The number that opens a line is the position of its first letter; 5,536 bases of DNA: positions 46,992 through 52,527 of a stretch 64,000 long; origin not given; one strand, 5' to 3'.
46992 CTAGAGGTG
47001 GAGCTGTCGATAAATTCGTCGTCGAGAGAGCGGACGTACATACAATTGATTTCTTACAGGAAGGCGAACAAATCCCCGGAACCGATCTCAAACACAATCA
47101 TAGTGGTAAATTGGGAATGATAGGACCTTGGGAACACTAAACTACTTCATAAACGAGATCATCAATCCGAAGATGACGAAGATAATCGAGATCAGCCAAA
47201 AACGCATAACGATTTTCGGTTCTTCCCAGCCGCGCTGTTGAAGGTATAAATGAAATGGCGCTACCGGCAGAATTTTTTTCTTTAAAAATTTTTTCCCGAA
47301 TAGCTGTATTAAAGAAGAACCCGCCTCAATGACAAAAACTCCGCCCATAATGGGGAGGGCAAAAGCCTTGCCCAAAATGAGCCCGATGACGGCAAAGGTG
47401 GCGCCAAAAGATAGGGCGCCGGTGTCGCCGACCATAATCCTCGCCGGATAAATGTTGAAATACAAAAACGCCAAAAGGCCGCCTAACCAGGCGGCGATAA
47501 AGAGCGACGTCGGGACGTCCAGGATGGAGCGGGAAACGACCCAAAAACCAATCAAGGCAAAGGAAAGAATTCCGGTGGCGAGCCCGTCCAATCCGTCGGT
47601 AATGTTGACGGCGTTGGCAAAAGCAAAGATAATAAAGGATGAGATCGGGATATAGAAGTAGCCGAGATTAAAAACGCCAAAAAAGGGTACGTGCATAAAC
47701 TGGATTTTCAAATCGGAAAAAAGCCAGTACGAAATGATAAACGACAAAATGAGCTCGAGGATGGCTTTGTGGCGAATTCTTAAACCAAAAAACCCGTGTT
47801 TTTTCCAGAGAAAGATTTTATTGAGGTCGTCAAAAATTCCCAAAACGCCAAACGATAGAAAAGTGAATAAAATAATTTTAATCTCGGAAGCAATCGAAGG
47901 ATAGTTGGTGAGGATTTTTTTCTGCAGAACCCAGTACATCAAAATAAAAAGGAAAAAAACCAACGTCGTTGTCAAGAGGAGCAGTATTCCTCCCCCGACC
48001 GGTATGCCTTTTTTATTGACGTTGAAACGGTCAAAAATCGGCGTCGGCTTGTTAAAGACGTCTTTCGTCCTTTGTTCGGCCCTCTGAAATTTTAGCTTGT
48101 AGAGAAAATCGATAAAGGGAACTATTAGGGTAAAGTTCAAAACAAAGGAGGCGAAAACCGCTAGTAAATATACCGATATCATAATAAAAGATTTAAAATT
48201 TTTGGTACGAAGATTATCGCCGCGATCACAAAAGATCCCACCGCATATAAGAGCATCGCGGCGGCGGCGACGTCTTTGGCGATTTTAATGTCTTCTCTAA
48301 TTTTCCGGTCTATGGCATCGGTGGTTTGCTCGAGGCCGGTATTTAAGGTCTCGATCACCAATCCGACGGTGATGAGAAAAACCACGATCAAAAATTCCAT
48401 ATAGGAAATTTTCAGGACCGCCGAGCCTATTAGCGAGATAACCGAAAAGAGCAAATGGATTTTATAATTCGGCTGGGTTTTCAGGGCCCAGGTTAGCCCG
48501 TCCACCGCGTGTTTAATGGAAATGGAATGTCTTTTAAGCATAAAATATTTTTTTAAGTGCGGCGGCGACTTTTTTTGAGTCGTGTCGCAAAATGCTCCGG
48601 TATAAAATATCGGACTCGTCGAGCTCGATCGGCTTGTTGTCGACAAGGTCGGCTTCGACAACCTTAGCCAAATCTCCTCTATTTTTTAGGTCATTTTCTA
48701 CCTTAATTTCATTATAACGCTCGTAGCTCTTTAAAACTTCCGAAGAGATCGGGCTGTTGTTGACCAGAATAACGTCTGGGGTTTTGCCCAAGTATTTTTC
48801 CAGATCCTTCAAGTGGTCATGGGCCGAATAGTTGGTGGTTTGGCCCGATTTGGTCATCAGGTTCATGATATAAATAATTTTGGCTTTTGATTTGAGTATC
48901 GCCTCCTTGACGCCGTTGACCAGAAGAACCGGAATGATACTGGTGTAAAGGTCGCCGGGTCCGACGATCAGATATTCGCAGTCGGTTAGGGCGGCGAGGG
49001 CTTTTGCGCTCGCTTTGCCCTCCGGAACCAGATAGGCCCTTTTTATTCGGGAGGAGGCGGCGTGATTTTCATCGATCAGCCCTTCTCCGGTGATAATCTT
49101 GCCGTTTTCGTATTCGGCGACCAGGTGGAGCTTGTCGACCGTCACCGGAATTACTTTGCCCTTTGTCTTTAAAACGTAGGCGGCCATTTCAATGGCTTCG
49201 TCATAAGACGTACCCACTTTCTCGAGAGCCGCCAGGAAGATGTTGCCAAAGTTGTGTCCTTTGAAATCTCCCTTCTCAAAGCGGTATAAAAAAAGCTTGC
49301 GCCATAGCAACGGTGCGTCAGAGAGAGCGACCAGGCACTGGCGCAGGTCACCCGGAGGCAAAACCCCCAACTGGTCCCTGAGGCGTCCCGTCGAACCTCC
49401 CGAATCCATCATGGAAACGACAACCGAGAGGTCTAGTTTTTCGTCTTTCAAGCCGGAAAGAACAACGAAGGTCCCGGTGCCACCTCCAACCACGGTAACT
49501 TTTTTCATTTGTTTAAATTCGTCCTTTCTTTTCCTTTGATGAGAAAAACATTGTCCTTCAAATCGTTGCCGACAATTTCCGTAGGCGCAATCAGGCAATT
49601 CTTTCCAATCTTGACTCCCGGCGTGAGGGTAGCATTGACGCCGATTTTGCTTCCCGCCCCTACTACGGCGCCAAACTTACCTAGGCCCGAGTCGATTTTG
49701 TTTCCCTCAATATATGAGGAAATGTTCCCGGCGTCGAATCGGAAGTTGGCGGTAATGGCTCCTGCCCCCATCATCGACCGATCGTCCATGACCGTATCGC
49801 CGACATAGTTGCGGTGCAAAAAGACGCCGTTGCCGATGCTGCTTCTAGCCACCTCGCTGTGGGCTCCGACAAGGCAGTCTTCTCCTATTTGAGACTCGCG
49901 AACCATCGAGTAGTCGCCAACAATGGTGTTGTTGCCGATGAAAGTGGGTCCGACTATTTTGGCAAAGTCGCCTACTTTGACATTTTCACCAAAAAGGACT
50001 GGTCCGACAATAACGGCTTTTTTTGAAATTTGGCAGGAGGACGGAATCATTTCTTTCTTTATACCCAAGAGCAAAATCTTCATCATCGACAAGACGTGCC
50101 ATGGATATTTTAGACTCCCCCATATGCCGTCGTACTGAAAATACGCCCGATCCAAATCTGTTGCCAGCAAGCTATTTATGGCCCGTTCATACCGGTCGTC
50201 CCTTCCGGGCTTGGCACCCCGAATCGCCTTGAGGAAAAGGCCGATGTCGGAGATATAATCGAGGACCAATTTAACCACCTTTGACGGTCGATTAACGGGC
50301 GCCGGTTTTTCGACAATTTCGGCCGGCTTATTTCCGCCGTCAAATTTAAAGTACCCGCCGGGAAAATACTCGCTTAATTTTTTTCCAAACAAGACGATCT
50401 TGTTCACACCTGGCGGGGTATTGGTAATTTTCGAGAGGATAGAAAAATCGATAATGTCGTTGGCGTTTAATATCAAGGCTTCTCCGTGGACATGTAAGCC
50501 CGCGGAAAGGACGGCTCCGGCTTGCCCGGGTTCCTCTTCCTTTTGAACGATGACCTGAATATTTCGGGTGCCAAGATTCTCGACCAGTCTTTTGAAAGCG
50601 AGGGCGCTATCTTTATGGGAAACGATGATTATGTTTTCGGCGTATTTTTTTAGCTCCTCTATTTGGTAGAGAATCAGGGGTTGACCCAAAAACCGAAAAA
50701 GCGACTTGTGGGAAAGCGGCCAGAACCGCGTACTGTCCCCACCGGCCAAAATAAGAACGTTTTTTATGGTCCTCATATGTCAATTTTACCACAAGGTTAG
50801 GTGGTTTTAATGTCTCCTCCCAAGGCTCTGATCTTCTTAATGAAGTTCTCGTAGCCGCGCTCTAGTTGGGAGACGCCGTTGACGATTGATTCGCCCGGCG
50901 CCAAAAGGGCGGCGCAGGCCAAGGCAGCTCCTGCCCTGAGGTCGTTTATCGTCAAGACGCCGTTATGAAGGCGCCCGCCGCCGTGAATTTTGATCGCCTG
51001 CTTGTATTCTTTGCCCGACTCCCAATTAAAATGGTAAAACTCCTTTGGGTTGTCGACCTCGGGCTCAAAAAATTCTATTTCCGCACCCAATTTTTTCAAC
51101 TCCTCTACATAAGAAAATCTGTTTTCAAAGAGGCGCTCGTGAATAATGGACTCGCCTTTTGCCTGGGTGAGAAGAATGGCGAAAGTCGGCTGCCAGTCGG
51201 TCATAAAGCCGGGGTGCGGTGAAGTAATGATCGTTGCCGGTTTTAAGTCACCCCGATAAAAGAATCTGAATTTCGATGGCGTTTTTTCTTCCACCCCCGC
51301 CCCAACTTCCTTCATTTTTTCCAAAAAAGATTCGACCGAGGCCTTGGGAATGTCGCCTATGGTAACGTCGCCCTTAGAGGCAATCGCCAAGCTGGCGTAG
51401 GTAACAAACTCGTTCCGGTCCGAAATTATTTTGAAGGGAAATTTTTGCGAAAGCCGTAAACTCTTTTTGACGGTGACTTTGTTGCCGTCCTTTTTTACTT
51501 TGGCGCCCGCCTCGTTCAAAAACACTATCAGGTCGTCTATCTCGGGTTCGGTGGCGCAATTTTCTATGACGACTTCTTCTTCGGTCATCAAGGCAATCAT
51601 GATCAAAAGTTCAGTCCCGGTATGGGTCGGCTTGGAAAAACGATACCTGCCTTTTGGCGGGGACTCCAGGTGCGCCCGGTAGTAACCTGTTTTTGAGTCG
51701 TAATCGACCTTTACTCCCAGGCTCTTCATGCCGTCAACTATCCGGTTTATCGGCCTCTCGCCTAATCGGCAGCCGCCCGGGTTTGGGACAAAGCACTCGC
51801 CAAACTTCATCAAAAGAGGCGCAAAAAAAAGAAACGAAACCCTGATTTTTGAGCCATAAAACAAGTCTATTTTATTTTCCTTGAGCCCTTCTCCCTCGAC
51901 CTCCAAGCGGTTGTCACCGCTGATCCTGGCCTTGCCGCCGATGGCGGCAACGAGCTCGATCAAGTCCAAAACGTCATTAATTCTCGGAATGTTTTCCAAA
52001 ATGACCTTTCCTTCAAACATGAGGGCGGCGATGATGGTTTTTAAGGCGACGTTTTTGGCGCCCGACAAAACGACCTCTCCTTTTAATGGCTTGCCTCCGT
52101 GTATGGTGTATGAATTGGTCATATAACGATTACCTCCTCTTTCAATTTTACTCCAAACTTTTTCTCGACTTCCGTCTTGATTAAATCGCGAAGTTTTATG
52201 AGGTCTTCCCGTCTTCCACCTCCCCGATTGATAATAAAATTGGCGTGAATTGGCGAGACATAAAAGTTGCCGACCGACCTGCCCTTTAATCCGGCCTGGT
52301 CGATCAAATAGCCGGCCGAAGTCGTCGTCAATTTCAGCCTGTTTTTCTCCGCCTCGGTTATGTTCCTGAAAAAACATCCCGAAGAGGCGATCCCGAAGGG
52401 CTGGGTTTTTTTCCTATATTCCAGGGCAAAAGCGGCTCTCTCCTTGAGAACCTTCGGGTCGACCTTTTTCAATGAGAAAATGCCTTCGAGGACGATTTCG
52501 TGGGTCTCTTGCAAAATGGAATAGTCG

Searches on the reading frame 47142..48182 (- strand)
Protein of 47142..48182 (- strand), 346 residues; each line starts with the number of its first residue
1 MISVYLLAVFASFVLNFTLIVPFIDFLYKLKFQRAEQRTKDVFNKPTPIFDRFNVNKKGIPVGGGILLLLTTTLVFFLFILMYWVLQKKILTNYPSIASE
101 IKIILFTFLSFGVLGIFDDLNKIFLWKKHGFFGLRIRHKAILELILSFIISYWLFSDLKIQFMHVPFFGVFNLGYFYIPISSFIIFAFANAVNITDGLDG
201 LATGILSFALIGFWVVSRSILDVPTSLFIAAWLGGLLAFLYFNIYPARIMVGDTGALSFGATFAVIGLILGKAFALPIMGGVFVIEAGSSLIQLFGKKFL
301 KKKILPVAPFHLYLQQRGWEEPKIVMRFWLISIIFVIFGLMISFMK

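Call 5: search_protein_families(library=pfam, proteins=[window:47142-48182:-], max_evalue=0.01)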
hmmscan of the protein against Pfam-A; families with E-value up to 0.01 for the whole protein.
window:47142-48182:- (346 aa): 1 family
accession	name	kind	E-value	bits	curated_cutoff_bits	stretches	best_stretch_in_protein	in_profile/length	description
PF00953.26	Glycos_transf_4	-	6e-28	98.3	27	1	103-269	3-158/160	Glycosyl transferase family 4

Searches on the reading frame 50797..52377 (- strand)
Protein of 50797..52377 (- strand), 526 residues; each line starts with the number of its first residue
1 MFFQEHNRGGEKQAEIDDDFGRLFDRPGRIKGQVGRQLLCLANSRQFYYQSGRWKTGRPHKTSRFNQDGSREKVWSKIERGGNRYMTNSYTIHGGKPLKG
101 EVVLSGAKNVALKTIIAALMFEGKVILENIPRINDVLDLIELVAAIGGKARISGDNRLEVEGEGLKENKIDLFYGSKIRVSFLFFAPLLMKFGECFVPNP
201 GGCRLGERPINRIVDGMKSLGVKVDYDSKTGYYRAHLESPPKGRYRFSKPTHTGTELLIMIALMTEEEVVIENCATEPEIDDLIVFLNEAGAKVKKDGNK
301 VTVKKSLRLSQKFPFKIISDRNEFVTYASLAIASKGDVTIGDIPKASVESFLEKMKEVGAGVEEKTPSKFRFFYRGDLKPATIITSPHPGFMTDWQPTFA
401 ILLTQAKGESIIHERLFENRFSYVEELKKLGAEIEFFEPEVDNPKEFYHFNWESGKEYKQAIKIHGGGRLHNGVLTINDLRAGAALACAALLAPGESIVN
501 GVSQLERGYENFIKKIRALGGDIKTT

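Call 26: search_protein_families(library=pfam, proteins=[window:50797-52377:-], max_evalue=0.00001)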
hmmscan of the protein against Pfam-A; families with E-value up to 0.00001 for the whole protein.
window:50797-52377:- (526 aa): 1 family
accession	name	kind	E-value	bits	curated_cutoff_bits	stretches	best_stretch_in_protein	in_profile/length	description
PF00275.25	EPSP_synthase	-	3.2e-65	220.9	22.8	1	93-515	2-416/417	EPSP synthase (3-phosphoshikimate 1-carboxyvinyltransferase)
